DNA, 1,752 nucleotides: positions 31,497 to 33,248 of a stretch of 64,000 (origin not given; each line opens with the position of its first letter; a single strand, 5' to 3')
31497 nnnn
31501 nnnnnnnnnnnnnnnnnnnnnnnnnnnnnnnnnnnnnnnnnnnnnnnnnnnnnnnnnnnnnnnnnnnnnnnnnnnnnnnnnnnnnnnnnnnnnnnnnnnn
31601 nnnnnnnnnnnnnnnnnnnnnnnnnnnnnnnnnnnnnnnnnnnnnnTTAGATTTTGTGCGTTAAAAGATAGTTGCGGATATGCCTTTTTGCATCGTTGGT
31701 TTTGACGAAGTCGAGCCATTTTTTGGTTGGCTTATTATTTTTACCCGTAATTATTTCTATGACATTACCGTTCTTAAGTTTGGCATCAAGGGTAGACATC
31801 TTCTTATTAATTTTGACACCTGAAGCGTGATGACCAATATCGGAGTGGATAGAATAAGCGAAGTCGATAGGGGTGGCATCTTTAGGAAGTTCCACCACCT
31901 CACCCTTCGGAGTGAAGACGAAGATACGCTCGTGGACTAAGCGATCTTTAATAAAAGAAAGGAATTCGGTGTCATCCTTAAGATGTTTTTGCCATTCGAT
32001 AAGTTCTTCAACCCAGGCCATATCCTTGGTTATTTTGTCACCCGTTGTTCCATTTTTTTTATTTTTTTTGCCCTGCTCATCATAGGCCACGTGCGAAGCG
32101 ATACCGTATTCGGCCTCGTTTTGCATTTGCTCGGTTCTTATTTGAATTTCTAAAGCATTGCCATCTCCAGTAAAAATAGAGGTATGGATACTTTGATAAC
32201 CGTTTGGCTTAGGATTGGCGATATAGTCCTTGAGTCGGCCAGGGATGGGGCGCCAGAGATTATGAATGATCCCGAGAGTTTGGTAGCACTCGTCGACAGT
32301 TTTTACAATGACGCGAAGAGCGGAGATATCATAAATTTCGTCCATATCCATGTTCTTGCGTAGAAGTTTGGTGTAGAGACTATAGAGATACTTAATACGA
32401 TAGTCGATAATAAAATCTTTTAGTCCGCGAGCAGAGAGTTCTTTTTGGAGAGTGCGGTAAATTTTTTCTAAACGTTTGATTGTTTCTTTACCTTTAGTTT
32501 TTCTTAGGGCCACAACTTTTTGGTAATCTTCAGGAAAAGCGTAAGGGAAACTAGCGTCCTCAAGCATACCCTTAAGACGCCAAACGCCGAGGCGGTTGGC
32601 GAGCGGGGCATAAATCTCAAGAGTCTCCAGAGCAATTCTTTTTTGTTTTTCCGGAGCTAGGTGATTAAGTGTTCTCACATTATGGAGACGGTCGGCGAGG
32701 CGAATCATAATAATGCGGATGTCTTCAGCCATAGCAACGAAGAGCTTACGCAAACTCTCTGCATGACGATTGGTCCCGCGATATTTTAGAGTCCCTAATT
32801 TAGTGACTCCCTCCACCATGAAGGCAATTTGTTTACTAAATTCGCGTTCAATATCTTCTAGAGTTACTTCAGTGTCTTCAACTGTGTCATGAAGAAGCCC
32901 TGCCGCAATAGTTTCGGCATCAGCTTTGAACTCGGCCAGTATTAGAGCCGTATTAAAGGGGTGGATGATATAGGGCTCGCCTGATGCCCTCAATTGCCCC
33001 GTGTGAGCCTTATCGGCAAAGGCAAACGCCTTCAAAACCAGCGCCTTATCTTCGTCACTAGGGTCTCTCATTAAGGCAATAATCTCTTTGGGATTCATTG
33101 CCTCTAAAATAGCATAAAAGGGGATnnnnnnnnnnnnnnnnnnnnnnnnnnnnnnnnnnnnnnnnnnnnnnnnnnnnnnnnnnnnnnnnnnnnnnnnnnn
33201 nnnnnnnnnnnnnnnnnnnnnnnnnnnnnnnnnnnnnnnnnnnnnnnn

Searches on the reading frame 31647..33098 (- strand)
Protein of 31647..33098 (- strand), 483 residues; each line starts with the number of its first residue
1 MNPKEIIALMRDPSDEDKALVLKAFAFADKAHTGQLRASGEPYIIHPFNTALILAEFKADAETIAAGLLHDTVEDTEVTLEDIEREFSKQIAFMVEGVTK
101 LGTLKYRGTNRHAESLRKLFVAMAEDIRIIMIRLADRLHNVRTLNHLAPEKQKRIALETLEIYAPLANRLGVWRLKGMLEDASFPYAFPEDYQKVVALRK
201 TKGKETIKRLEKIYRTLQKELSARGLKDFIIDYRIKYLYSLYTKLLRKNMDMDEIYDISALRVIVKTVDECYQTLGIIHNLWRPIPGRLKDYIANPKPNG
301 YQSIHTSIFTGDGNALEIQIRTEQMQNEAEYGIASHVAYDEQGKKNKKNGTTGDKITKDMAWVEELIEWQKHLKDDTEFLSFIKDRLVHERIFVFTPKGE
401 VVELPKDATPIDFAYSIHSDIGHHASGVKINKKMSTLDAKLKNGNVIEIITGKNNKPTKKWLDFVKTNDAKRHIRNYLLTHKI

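Call 14: search_protein_families(library=pfam, max_evalue=0.00001, proteins=[window:31647-33098:-])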
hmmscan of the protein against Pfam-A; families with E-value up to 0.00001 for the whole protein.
window:31647-33098:- (483 aa): 4 families
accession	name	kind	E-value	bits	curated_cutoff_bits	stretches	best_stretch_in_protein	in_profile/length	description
PF13328.12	HD_4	-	1.5e-48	164.9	27.2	1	24-173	1-156/156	HD domain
PF04607.23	RelA_SpoT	-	1.3e-38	132.2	27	1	234-343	2-112/113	Region found in RelA / SpoT proteins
PF02824.27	TGS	-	2.5e-20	72.7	22.2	1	392-451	1-60/60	TGS domain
PF01966.28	HD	-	2.8e-08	34.5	22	1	43-140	1-115/116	HD domain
